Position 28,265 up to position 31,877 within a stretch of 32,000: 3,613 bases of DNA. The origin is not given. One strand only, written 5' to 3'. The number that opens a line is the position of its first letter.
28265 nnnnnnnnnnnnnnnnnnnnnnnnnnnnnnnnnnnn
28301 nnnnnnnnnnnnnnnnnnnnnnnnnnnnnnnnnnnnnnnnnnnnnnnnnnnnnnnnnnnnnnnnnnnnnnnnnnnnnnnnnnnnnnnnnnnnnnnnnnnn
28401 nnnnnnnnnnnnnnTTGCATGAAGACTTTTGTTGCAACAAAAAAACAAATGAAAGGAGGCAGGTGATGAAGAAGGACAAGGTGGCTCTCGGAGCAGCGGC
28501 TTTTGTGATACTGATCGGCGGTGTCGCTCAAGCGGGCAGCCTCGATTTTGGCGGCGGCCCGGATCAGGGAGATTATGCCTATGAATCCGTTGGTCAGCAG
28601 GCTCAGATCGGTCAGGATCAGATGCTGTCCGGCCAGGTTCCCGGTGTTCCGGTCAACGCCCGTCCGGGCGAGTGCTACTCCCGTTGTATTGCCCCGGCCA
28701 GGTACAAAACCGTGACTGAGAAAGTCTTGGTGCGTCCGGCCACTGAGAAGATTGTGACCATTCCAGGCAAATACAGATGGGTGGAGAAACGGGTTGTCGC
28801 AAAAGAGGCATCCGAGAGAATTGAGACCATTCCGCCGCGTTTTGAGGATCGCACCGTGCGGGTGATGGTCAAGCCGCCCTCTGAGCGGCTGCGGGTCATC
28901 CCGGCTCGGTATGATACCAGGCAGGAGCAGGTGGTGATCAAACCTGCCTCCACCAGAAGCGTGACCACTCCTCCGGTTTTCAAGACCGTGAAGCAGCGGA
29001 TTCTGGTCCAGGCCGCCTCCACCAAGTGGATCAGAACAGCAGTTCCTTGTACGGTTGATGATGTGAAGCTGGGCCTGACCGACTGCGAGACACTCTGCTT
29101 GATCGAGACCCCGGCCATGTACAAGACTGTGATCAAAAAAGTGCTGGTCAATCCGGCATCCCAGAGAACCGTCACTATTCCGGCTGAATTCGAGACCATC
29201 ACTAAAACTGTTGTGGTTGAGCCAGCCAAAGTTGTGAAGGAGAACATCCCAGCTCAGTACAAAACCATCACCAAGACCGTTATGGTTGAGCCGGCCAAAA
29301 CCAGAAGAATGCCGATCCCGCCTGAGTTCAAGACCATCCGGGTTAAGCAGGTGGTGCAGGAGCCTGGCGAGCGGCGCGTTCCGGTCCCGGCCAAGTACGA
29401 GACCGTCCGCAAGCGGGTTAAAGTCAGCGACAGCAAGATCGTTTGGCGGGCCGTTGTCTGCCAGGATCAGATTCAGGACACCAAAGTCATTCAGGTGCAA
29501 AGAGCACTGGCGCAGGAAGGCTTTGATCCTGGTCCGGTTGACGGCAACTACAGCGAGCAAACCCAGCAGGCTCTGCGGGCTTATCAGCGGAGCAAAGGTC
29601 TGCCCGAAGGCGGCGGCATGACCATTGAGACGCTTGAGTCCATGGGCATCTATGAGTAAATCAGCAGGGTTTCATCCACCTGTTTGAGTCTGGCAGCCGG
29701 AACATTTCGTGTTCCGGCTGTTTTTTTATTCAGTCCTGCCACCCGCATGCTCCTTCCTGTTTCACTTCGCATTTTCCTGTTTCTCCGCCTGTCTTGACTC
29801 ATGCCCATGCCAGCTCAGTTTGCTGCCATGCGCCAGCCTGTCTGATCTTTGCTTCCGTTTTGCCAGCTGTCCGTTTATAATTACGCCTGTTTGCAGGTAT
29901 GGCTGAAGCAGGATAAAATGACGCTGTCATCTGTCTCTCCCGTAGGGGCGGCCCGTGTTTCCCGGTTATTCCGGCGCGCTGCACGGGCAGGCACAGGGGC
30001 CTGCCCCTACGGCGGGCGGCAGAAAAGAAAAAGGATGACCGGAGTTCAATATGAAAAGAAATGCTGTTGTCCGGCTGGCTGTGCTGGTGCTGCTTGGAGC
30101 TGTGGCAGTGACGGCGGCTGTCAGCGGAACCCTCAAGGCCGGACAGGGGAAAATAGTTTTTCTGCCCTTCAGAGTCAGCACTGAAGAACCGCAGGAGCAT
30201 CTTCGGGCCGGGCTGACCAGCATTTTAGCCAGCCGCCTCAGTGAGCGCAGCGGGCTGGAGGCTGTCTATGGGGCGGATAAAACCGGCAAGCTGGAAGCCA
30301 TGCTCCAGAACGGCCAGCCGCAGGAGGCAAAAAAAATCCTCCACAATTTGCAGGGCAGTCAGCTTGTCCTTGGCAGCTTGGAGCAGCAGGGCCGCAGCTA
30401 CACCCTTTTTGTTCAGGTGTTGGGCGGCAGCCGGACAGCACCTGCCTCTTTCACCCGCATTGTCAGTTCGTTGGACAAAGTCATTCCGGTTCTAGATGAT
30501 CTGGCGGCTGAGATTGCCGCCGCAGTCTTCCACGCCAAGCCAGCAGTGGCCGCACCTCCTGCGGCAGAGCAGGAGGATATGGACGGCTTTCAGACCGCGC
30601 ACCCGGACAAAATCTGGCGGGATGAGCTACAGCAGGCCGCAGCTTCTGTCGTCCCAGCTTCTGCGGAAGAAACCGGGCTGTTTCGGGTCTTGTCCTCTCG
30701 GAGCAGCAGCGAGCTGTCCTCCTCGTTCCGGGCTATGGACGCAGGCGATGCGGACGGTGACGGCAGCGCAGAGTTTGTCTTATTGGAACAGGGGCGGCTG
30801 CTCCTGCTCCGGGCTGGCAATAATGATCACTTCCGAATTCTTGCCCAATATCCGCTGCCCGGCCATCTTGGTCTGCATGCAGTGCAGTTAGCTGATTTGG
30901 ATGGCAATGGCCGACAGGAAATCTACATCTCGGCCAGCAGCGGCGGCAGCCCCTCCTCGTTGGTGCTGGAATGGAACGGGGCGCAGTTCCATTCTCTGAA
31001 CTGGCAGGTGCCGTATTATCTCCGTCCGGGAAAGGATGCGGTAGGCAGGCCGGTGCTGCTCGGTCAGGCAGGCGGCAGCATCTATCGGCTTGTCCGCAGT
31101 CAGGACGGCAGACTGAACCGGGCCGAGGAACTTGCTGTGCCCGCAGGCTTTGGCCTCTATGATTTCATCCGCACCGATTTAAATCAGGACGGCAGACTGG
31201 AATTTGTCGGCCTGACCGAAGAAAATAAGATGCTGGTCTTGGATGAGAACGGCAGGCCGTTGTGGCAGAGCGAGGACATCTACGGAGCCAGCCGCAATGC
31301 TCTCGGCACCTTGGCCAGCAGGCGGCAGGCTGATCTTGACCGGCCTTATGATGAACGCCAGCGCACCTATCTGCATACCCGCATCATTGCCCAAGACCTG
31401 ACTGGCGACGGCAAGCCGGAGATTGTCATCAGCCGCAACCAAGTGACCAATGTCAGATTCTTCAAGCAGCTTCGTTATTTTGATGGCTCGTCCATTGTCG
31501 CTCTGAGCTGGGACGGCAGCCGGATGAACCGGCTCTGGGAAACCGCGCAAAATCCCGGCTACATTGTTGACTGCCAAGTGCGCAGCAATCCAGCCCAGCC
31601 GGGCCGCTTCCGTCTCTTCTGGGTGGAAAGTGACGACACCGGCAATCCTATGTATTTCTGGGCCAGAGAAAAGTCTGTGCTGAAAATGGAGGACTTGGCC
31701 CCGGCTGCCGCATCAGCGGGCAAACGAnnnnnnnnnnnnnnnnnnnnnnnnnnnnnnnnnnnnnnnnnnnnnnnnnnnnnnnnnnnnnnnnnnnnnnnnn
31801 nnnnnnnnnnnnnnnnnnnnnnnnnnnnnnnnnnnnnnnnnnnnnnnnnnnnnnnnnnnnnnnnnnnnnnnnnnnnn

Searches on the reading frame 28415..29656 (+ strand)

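Call 7: search_protein_families(library=pfam, proteins=[window:28415-29656:+], max_evalue=0.001)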
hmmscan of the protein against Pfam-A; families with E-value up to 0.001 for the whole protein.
window:28415-29656:+ (414 aa): 1 family
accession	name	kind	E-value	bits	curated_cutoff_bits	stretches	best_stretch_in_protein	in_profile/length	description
PF01471.23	PG_binding_1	-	3e-13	50.2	23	1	356-410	3-57/57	Putative peptidoglycan binding domain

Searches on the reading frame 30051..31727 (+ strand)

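Call 7: search_protein_families(library=pfam, proteins=[window:30051-31727:+], max_evalue=0.001)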
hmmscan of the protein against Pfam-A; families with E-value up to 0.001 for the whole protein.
window:30051-31727:+ (559 aa): 2 families
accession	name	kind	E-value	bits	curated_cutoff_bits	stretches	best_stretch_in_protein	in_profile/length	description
PF13517.12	FG-GAP_3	-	8.8e-17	61.9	26.9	1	233-293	1-61/61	FG-GAP-like repeat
PF01839.29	FG-GAP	-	1.7e-09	37.8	22.1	0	277-299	4-26/37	FG-GAP repeat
